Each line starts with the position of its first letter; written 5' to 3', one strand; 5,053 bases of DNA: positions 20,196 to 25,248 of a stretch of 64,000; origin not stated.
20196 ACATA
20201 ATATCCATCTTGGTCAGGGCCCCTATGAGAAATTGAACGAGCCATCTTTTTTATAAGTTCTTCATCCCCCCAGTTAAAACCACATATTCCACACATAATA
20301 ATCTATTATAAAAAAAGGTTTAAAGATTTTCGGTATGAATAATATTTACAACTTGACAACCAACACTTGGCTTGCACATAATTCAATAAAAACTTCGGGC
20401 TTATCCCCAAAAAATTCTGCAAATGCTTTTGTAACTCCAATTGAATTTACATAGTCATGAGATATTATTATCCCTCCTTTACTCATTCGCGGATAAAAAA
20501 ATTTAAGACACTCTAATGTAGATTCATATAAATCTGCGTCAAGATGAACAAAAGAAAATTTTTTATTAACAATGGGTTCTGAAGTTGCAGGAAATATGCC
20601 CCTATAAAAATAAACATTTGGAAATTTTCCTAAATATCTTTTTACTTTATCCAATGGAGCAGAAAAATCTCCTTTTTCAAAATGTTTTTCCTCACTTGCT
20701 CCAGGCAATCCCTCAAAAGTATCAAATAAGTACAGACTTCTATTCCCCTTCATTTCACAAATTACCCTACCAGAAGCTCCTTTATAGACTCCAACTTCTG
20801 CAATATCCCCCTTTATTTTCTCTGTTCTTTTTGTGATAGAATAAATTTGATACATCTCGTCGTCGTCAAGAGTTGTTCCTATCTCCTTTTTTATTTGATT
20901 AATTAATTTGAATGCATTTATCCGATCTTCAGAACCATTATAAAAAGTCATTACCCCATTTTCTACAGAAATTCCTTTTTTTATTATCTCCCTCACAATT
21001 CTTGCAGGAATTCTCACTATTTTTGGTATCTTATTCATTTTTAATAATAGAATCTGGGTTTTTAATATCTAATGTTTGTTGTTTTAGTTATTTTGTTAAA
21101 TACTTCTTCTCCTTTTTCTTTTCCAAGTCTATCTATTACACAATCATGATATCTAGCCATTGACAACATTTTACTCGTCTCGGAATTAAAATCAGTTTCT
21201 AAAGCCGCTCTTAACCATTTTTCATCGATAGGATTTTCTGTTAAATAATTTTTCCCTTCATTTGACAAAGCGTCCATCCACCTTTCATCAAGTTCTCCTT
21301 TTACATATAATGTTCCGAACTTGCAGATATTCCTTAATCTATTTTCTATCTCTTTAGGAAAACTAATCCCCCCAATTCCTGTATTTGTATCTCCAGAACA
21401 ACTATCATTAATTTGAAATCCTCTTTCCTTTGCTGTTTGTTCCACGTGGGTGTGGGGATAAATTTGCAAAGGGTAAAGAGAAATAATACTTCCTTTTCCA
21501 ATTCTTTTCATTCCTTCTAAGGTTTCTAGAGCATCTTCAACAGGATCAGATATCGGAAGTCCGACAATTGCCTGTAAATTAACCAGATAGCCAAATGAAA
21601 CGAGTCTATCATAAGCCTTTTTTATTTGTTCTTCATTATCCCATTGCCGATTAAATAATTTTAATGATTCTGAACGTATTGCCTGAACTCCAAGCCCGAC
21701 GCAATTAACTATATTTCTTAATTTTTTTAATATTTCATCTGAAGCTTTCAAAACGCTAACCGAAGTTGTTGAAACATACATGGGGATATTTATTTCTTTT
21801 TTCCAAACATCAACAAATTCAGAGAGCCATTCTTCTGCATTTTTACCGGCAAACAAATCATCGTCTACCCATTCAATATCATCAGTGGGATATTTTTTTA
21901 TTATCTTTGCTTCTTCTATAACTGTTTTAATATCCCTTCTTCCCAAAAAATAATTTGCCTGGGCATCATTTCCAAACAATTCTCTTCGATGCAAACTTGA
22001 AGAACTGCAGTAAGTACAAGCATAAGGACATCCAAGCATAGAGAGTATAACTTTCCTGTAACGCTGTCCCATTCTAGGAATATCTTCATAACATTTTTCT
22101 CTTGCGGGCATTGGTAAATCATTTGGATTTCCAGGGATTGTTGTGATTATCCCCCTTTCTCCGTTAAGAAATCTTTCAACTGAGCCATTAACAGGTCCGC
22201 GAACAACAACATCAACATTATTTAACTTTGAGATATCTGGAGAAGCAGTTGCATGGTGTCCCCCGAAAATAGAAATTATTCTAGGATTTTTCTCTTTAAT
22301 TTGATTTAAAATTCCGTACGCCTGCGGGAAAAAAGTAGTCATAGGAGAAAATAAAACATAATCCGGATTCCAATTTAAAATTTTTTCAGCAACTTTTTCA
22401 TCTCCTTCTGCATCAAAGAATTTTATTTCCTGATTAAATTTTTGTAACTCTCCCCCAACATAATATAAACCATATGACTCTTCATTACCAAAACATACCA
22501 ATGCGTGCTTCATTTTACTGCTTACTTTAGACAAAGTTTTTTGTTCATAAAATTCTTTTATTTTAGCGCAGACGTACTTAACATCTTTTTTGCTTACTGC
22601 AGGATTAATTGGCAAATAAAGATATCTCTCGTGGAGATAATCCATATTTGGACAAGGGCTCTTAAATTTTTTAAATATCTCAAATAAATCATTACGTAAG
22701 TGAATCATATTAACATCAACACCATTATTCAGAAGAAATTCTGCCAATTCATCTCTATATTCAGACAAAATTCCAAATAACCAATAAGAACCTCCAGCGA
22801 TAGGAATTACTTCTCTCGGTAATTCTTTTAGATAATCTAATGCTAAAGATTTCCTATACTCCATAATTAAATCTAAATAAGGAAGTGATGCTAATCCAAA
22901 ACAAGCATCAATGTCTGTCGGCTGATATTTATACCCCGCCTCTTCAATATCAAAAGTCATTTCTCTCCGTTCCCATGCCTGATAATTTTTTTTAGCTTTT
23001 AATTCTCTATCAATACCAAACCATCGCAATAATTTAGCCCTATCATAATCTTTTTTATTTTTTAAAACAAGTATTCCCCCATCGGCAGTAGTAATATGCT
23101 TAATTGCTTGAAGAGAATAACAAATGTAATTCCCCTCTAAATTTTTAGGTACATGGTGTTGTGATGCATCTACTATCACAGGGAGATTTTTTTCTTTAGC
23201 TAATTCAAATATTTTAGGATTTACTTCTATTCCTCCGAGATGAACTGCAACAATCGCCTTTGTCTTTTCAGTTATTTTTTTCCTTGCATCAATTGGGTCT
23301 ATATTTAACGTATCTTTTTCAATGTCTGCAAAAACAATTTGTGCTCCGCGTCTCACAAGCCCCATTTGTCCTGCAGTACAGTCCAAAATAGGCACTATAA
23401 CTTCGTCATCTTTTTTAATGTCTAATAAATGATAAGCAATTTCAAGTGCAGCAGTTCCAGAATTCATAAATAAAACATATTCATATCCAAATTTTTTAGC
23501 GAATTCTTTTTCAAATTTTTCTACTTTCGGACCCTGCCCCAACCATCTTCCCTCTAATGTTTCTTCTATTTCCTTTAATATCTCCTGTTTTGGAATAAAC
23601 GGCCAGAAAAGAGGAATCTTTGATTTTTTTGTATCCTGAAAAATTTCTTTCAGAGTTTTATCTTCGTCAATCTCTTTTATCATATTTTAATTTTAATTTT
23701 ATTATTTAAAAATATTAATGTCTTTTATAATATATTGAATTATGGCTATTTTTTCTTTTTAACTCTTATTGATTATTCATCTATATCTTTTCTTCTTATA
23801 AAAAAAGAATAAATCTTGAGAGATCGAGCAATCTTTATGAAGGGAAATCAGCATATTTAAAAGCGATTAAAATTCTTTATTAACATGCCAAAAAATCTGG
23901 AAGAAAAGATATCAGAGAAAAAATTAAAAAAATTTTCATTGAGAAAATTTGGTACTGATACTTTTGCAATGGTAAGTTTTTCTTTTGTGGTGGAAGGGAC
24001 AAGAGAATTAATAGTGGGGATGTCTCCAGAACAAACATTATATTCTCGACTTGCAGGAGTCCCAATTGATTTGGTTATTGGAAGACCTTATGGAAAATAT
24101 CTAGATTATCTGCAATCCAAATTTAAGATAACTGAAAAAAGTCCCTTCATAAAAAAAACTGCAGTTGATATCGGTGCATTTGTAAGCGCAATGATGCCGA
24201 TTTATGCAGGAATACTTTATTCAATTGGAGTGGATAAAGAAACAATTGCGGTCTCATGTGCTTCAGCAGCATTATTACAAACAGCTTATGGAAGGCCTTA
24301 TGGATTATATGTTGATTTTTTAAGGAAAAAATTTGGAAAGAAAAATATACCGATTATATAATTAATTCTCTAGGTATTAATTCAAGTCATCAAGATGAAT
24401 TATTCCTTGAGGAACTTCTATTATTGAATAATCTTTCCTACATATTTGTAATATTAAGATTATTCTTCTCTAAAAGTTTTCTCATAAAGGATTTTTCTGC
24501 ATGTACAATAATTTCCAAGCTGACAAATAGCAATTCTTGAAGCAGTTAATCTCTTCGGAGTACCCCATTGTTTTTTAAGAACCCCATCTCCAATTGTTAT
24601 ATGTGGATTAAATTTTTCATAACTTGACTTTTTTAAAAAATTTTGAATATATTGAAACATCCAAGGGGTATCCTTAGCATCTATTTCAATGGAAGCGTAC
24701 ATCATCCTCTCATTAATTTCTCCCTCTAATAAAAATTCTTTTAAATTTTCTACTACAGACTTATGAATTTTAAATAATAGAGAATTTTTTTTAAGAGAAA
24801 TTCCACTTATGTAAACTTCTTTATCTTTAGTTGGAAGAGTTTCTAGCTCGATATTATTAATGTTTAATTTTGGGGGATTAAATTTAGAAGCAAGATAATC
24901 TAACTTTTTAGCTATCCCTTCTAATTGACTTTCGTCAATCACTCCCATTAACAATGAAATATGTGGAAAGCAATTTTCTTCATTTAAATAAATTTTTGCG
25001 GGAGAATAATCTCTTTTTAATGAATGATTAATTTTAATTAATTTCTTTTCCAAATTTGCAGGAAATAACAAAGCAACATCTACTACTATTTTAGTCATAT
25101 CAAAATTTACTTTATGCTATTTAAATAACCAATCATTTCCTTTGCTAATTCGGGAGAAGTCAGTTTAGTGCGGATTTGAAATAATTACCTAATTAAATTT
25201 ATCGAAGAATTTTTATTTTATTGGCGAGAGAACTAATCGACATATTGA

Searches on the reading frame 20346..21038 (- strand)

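Call 17: search_protein_families(library=pfam, proteins=[window:20346-21038:-], max_evalue=0.001)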
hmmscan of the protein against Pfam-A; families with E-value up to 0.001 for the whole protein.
window:20346-21038:- (230 aa): 2 families
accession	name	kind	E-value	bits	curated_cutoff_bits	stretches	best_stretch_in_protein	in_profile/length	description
PF05711.17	TylF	-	2e-20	73.6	23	1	71-209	87-242/264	Macrocin-O-methyltransferase (TylF)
PF13578.12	Methyltransf_24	-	5.7e-10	40.5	26.3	1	81-196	2-105/105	Methyltransferase domain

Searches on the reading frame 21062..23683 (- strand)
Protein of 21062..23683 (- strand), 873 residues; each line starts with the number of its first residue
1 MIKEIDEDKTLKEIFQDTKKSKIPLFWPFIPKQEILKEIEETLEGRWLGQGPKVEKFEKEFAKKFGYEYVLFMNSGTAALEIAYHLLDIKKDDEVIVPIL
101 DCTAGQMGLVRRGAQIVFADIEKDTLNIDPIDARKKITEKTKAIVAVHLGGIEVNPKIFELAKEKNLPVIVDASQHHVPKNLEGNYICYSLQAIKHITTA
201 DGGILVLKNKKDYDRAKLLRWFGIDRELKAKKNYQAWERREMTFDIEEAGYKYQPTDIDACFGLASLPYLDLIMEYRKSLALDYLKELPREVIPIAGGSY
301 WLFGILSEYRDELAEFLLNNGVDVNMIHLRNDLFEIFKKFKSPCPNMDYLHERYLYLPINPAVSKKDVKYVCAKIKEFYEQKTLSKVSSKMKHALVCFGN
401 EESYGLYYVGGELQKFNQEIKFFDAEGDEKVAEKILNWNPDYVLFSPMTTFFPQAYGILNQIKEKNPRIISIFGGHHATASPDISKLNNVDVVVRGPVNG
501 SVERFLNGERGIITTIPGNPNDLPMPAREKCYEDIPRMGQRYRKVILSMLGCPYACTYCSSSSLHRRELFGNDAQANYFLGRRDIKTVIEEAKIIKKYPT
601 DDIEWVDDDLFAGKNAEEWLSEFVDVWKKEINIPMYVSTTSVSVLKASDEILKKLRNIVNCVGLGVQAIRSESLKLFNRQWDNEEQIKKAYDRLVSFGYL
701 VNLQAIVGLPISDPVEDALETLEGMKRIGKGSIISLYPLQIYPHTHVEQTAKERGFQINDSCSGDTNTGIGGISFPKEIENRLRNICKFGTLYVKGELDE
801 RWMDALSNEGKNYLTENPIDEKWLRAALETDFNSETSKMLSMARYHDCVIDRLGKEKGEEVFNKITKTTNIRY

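Call 17: search_protein_families(library=pfam, proteins=[window:21062-23683:-], max_evalue=0.001)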
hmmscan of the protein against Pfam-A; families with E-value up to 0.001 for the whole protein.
window:21062-23683:- (873 aa): 5 families
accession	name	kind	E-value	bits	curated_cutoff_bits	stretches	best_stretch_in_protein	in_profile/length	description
PF01041.23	DegT_DnrJ_EryC1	-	4.8e-62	210.7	19.8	1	32-375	4-359/360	DegT/DnrJ/EryC1/StrS aminotransferase family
PF02310.24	B12-binding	-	4.2e-13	49.6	32.1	1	402-503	13-118/121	B12 binding domain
PF04055.27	Radical_SAM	-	3.7e-12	47.2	29.5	1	549-718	4-162/166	Radical SAM superfamily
PF00266.25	Aminotran_5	-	3.3e-07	30.1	21.5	1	53-178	44-181/371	Aminotransferase class-V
PF01212.27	Beta_elim_lyase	-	3e-06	27.2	27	1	49-173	29-169/288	Beta-eliminating lyase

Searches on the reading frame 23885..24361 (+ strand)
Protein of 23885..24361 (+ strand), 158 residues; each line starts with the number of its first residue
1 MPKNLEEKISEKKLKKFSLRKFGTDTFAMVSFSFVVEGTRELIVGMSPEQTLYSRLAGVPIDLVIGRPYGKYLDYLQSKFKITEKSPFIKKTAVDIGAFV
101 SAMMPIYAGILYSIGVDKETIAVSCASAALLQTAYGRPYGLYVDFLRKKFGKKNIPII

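Call 17: search_protein_families(library=pfam, proteins=[window:23885-24361:+], max_evalue=0.001)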
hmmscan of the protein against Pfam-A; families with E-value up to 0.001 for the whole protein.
window:23885-24361:+ (158 aa): 1 family
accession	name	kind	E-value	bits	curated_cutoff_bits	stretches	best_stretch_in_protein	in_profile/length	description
PF06610.18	AlaE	-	2.9e-33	115.4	25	1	18-151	5-139/141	L-alanine exporter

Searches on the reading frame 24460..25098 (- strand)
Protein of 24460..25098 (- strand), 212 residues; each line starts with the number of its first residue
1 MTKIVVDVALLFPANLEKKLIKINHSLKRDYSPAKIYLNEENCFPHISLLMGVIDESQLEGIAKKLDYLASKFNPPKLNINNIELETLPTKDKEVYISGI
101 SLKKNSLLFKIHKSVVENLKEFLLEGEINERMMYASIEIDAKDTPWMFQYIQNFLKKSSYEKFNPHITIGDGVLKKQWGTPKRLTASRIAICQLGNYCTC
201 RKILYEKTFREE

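Call 17: search_protein_families(library=pfam, proteins=[window:24460-25098:-], max_evalue=0.001)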
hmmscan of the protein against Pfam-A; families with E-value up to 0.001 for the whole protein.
window:24460-25098:- (212 aa): 1 family
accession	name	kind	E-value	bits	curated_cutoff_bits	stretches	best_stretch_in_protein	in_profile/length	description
PF02834.22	LigT_PEase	-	0.00027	21.5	23.3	0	13-84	4-75/87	LigT like Phosphoesterase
